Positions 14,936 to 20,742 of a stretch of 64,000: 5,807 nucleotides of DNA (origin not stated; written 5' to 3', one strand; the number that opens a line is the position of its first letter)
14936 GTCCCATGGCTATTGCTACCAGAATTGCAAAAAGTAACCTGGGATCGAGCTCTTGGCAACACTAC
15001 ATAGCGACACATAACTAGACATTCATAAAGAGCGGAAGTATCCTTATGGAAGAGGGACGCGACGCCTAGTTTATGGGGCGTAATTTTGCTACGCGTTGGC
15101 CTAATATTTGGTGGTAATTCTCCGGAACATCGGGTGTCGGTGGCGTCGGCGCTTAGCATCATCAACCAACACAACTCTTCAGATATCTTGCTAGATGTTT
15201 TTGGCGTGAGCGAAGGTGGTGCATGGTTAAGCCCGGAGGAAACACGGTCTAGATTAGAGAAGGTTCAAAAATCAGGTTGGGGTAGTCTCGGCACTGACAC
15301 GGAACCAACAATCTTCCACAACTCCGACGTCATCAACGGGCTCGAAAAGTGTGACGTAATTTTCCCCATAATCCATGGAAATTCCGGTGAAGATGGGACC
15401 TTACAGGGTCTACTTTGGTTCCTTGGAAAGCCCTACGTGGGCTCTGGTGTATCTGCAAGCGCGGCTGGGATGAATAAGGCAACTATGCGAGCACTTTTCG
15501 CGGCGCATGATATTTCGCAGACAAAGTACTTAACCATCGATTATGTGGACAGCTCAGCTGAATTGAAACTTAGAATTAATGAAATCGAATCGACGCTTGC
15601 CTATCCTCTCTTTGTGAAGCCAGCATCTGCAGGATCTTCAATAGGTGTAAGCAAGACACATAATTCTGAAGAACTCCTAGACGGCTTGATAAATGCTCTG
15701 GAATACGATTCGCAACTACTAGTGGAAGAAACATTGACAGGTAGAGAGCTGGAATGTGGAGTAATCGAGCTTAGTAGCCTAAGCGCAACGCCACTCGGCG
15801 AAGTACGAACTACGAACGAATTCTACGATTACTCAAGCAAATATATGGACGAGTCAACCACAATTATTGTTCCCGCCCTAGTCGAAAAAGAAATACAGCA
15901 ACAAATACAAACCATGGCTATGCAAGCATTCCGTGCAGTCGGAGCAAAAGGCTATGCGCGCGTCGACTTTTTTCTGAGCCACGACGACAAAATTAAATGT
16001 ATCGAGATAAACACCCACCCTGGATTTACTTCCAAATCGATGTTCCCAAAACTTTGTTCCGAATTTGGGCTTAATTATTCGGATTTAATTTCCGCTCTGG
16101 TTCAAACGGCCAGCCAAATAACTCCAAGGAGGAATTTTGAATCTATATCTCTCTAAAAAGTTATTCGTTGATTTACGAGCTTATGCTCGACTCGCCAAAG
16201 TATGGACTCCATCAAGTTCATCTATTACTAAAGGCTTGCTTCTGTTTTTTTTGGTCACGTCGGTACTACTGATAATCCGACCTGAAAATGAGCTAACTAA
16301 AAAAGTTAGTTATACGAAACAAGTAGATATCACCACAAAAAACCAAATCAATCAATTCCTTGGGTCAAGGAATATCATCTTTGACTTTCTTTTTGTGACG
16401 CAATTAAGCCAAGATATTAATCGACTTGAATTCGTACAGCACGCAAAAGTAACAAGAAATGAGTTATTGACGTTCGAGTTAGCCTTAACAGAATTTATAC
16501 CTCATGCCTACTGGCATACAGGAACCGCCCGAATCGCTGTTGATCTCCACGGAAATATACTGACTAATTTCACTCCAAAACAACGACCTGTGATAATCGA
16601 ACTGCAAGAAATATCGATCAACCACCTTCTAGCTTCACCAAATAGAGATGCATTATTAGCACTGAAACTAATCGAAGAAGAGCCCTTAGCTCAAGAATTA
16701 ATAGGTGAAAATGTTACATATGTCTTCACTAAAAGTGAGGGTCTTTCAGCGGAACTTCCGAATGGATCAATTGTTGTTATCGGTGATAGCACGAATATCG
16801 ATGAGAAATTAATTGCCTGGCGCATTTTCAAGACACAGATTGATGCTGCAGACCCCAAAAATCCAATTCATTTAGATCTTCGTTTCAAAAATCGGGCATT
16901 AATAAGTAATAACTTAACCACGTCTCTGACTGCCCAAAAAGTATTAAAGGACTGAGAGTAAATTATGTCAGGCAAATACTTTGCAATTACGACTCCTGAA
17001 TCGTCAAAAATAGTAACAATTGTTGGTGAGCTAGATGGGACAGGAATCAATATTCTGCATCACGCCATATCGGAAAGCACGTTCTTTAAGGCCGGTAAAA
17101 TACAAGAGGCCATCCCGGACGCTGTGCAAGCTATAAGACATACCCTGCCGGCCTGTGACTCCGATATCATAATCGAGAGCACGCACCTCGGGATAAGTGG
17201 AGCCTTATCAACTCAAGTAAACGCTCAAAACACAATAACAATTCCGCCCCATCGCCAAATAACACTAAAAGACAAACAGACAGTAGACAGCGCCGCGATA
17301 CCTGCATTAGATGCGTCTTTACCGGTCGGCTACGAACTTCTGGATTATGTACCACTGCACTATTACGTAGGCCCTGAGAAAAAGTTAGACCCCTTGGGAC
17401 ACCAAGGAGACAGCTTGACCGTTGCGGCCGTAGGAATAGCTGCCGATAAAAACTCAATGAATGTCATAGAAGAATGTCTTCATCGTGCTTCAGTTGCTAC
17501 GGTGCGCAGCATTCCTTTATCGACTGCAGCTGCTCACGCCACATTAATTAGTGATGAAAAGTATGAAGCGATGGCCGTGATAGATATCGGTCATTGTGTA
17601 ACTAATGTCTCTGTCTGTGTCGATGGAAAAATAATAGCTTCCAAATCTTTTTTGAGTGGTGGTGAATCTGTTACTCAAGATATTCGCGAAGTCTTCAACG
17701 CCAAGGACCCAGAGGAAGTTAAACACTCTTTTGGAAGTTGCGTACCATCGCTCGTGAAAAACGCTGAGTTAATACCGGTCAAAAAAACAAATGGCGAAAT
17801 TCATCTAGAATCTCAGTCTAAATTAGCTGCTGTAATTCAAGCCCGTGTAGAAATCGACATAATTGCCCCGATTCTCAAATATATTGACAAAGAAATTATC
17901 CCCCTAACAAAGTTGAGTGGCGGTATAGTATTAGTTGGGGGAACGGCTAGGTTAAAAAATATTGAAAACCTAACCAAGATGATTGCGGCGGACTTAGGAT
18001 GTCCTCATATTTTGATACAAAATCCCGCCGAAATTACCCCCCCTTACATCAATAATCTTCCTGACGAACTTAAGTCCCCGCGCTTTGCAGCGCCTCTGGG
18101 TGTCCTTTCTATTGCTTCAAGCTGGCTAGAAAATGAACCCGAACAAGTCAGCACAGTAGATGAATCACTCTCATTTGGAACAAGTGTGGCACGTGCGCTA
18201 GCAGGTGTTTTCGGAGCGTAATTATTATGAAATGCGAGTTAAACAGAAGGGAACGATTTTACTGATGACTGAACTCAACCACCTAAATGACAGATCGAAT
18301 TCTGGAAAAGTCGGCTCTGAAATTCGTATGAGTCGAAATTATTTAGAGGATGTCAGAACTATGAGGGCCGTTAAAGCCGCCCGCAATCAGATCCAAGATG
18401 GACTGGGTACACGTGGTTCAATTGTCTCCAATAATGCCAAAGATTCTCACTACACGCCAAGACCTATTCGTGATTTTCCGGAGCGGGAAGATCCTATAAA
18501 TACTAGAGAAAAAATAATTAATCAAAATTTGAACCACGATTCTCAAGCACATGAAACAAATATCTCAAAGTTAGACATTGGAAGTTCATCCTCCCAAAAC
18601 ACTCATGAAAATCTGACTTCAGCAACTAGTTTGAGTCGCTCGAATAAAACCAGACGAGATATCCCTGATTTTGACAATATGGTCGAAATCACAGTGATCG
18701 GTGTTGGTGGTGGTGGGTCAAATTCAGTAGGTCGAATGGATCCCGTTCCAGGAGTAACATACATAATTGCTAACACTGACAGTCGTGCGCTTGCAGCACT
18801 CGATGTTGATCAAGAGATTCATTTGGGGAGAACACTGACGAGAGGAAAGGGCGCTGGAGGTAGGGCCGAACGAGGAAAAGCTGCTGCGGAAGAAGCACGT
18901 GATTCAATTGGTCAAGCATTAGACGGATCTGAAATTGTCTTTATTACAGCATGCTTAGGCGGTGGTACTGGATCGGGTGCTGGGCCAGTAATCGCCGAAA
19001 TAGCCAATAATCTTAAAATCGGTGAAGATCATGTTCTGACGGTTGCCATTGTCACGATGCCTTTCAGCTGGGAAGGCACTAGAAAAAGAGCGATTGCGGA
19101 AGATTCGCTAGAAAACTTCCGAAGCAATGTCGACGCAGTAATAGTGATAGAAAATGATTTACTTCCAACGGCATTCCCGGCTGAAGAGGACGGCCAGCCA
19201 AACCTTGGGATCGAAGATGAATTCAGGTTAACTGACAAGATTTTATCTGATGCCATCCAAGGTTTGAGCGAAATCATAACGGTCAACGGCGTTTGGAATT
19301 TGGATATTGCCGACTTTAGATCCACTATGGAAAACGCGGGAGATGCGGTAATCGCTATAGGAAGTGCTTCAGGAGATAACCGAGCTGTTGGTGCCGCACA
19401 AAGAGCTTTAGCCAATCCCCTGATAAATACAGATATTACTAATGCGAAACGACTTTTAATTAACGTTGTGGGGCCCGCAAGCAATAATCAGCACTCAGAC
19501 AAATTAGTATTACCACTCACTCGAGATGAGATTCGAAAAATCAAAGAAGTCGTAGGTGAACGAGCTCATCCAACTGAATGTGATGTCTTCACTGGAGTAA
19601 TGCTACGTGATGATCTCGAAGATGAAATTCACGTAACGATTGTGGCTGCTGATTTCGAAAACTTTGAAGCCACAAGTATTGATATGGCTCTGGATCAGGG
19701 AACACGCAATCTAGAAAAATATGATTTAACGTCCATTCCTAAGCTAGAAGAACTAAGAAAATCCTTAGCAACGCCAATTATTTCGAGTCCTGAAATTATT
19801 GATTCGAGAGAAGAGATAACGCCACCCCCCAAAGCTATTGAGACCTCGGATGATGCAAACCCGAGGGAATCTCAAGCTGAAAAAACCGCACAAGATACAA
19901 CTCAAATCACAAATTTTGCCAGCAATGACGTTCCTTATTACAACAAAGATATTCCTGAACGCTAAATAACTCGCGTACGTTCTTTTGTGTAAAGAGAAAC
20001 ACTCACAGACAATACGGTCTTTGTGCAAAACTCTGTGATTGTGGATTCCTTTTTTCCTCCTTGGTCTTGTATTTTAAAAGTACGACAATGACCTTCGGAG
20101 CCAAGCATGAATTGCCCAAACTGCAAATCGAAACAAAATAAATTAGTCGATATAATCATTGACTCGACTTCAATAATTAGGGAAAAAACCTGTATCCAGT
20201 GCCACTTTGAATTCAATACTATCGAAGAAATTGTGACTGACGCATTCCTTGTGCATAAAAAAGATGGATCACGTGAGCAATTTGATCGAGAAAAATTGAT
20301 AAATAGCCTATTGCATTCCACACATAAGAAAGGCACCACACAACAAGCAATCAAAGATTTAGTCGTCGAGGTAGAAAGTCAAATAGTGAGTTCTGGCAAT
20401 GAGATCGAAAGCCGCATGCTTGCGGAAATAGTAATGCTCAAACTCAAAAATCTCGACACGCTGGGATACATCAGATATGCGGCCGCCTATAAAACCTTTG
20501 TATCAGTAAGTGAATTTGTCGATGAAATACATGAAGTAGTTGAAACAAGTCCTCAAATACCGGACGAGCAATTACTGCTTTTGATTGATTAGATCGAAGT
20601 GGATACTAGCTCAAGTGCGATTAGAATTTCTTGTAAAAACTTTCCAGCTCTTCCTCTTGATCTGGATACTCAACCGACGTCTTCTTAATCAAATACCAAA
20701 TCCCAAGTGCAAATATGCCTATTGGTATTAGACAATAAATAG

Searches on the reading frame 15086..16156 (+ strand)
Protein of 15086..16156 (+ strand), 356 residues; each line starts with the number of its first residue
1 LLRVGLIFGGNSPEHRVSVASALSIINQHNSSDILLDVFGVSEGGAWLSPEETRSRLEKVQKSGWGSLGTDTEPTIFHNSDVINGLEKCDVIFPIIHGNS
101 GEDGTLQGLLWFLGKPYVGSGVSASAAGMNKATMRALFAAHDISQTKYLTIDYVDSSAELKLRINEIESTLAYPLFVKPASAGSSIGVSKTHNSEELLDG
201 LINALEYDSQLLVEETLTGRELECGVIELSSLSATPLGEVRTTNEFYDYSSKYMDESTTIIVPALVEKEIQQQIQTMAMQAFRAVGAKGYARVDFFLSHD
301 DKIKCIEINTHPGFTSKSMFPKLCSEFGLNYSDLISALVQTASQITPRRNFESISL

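Call 81: search_protein_families(library=pfam, proteins=[window:15086-16156:+], max_evalue=0.00001)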
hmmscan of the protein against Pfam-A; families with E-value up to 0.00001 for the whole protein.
window:15086-16156:+ (356 aa): 4 families
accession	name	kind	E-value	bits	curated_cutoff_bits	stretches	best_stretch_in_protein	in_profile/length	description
PF07478.18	Dala_Dala_lig_C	-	6.4e-66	222.2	24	1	137-340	1-204/204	D-ala D-ala ligase C-terminus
PF01820.27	Dala_Dala_lig_N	-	1.8e-25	90.3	34.6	1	3-120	1-121/121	D-ala D-ala ligase N-terminus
PF02786.22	CPSase_L_D2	-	2e-07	31.2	19.8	1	166-310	32-178/211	Carbamoyl-phosphate synthase L chain, ATP binding domain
PF02222.28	ATP-grasp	-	4.8e-07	30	27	1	161-309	19-160/179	ATP-grasp domain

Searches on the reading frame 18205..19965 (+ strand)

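Call 81: search_protein_families(library=pfam, proteins=[window:18205-19965:+], max_evalue=0.00001)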
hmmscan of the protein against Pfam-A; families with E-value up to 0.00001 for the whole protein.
window:18205-19965:+ (586 aa): 2 families
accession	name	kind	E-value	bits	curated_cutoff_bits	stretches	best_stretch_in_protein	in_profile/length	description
PF00091.31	Tubulin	-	1.7e-36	126.7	33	1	161-320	1-185/190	Tubulin/FtsZ family, GTPase domain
PF12327.13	FtsZ_C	-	2.4e-15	57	27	1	379-484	1-94/95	FtsZ family, C-terminal domain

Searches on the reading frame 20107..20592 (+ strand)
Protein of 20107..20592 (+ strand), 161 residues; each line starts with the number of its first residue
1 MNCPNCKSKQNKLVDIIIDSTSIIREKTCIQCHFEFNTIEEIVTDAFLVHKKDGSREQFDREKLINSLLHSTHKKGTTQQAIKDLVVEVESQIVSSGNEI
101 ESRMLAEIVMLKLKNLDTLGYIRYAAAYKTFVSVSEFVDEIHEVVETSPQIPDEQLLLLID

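Call 81: search_protein_families(library=pfam, proteins=[window:20107-20592:+], max_evalue=0.00001)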
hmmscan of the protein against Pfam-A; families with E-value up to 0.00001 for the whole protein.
window:20107-20592:+ (161 aa): 2 families
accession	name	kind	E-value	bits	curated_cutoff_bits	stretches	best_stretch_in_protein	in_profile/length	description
PF03477.21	ATP-cone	-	8.1e-13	49.2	25.8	1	49-130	3-84/88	ATP cone domain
PF22811.2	Zn_ribbon_NrdR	-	6.7e-07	29.6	27.2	1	1-40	1-42/42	Transcriptional repressor NrdR-like, N-terminal domain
